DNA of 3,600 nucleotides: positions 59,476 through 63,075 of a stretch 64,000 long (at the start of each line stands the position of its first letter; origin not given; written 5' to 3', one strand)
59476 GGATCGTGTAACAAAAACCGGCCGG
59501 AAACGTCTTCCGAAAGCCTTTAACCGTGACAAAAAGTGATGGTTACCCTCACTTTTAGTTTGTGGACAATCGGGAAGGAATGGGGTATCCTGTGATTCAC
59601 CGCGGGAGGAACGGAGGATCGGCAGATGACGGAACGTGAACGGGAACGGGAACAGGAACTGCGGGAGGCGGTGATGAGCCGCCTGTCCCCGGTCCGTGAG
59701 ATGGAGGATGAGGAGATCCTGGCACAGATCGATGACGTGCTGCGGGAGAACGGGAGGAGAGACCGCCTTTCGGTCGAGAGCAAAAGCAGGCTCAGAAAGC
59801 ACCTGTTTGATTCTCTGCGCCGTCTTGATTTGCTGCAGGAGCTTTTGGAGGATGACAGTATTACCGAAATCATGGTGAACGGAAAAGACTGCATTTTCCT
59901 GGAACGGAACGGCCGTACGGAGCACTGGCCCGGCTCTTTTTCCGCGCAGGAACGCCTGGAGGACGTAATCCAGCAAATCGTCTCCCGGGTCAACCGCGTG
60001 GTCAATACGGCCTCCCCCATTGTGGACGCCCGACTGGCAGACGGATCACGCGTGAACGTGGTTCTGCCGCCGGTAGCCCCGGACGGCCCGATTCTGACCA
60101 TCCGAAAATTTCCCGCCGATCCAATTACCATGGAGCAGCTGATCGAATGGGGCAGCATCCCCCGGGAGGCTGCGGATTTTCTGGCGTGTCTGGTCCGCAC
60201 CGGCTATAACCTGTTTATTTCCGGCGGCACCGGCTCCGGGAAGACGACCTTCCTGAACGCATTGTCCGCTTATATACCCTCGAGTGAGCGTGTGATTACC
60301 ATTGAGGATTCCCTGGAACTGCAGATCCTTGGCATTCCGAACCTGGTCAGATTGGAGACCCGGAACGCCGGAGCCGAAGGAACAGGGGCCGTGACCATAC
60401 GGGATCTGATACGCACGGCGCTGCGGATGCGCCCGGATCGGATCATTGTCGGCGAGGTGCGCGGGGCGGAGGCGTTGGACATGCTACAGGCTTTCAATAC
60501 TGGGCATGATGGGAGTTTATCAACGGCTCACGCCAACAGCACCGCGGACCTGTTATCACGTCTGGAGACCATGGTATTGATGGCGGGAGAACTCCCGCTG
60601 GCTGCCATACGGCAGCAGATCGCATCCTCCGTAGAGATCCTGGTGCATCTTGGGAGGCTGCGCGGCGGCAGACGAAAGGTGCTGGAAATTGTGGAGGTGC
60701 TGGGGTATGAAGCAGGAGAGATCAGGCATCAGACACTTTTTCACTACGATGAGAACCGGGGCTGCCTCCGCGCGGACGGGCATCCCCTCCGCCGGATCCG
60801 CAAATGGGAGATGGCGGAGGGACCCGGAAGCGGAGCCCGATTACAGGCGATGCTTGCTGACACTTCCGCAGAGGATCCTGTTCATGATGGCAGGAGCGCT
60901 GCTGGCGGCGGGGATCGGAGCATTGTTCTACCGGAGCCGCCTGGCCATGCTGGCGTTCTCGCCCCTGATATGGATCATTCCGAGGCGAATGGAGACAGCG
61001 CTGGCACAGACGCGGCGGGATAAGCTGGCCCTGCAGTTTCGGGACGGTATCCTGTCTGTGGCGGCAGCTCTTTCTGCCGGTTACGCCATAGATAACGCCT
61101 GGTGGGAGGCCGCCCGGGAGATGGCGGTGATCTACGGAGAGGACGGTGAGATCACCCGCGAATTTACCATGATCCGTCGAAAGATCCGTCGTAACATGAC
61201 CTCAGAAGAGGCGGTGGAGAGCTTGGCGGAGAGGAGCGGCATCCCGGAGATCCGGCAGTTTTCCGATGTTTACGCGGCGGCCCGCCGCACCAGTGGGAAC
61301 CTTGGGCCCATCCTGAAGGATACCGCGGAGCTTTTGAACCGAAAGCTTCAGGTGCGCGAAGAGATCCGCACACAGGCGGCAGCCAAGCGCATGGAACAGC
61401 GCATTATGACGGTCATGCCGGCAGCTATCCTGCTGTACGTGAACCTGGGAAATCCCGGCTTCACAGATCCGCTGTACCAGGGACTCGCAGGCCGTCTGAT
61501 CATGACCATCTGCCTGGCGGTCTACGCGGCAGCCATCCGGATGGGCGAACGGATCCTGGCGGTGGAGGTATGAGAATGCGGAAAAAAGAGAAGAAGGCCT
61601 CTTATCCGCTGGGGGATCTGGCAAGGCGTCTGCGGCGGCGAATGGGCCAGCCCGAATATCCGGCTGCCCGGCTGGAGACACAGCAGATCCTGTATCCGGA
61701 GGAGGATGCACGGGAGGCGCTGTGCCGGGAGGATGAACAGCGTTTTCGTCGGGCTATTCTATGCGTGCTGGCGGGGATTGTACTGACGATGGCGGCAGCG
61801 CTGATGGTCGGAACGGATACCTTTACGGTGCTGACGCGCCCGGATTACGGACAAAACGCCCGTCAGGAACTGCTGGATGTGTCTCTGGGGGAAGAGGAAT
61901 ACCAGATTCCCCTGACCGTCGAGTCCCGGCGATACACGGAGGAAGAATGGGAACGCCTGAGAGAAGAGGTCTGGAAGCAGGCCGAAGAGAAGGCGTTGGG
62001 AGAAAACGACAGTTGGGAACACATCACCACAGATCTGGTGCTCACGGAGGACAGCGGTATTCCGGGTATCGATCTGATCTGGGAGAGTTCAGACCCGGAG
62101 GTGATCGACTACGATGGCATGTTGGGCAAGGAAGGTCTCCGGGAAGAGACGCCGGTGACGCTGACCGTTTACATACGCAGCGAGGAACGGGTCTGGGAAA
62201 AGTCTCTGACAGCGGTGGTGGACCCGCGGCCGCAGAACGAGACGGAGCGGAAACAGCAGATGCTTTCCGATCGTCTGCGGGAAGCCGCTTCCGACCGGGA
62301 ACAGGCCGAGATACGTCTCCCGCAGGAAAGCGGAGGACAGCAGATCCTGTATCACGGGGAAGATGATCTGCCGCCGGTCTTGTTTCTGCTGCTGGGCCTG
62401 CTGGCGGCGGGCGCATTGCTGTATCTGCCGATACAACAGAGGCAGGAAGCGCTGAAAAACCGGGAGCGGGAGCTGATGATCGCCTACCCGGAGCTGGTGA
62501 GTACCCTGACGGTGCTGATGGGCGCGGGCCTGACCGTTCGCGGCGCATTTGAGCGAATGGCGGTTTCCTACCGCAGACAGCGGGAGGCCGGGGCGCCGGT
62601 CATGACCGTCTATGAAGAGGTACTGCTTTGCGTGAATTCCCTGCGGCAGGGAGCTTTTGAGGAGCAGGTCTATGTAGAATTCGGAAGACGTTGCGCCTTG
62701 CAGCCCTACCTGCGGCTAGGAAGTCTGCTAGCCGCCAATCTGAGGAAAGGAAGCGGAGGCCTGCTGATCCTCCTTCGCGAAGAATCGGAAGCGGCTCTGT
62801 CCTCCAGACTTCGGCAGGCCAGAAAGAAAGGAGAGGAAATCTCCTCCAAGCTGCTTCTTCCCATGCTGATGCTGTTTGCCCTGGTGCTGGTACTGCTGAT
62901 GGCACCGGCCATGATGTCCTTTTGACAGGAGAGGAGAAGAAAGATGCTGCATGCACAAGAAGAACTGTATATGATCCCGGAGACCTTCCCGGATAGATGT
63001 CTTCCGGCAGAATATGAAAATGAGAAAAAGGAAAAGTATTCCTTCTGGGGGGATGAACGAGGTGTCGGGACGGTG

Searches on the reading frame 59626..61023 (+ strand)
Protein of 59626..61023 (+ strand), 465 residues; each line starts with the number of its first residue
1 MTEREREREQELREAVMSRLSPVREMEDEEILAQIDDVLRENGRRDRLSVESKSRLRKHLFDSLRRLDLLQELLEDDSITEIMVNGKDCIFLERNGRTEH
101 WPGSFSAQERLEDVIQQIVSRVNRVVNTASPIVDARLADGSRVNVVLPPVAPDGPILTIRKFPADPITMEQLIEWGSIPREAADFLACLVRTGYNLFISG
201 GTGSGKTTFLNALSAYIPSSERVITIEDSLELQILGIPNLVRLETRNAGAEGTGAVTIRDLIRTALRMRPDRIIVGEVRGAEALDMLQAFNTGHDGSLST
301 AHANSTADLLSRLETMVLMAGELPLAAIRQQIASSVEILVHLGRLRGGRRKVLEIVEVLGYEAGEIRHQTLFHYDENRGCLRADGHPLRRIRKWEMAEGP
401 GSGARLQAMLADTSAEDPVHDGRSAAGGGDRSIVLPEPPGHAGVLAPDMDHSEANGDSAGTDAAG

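Call 16: search_protein_families(library=pfam, max_evalue=0.01, proteins=[window:59626-61023:+])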
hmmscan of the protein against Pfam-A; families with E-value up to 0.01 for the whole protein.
window:59626-61023:+ (465 aa): 5 families
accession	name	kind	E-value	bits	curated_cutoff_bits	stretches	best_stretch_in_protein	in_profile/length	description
PF00437.27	T2SSE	-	3.4e-57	194.2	24.9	1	70-344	8-279/370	Type II/IV secretion system protein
PF13555.12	AAA_29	-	0.00017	21.7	27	1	171-216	5-45/61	P-loop containing region of AAA domain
PF00005.33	ABC_tran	-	0.0034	18.4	25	0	190-226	8-44/137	ABC transporter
PF13191.12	AAA_16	-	0.0047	17.9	32.6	0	191-290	20-120/167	AAA ATPase domain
PF03029.23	ATP_bind_1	-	0.008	16.4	27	0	198-222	1-25/240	Conserved hypothetical ATP binding protein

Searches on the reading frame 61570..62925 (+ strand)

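Call 16: search_protein_families(library=pfam, max_evalue=0.01, proteins=[window:61570-62925:+])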
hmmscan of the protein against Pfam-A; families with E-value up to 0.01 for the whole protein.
window:61570-62925:+ (451 aa): 1 family
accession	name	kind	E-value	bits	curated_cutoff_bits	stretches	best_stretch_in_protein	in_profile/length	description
PF20578.4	aBig_2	-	1.7e-06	28.2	27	1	144-217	13-86/89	Atrophied bacterial Ig domain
